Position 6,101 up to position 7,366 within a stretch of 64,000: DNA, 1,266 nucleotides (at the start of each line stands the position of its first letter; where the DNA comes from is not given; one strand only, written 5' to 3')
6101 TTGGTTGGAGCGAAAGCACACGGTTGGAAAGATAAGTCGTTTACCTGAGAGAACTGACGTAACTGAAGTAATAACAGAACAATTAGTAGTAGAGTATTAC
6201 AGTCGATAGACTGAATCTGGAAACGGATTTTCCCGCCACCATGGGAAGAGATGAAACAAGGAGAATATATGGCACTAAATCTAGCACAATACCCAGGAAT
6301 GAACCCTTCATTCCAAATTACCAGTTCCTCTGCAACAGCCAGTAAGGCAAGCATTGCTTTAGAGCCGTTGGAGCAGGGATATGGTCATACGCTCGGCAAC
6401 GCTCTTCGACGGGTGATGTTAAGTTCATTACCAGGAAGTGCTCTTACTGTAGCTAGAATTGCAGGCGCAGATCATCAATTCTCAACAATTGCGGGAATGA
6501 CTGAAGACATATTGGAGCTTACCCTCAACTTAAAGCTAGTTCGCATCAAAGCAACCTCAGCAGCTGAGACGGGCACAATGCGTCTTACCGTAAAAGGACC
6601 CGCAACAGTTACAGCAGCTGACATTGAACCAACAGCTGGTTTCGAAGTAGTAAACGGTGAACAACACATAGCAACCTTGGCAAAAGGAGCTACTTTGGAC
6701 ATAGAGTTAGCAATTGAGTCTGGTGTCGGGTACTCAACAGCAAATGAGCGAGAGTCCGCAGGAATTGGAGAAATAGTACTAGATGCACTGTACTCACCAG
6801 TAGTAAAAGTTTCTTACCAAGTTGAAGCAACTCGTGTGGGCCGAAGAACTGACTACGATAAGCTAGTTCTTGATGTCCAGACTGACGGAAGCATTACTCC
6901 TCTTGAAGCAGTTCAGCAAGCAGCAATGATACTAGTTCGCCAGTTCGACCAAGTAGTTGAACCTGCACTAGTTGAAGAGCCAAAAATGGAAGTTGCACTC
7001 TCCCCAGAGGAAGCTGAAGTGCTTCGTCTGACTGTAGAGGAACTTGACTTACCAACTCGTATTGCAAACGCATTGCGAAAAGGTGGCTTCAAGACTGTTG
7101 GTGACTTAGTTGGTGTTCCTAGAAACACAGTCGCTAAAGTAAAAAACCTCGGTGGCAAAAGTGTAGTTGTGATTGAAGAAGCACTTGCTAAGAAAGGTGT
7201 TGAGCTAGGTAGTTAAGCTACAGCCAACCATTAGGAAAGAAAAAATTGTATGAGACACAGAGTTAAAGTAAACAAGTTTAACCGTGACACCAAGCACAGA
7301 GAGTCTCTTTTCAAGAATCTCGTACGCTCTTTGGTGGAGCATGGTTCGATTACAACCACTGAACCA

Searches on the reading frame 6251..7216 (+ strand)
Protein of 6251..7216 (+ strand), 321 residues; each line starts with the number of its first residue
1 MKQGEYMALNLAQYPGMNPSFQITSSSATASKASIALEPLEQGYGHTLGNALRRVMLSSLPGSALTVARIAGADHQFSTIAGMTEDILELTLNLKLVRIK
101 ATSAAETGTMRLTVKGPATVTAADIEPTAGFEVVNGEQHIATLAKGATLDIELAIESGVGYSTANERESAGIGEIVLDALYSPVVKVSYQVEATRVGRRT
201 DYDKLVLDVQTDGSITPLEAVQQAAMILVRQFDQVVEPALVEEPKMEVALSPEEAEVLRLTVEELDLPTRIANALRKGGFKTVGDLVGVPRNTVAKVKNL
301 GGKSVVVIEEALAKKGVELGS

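Call 15: search_protein_families(library=pfam, proteins=[window:6251-7216:+], max_evalue=0.001)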
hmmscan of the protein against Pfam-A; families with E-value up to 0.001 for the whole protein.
window:6251-7216:+ (321 aa): 4 families
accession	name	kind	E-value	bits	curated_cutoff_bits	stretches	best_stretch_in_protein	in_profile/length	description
PF01000.31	RNA_pol_A_bac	-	3.1e-26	92.4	33.9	1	69-182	2-119/119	RNA polymerase Rpb3/RpoA insert domain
PF01193.29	RNA_pol_L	-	7.1e-25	87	24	1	38-232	1-74/74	RNA polymerase Rpb3/Rpb11 dimerisation domain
PF03118.21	RNA_pol_A_CTD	-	7.3e-14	51.7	23.8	1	253-313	6-66/67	Bacterial RNA polymerase, alpha chain C terminal domain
PF13656.11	RNA_pol_L_2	-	3.9e-06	26.9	27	0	203-235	40-72/75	RNA polymerase Rpb3/Rpb11 dimerisation domain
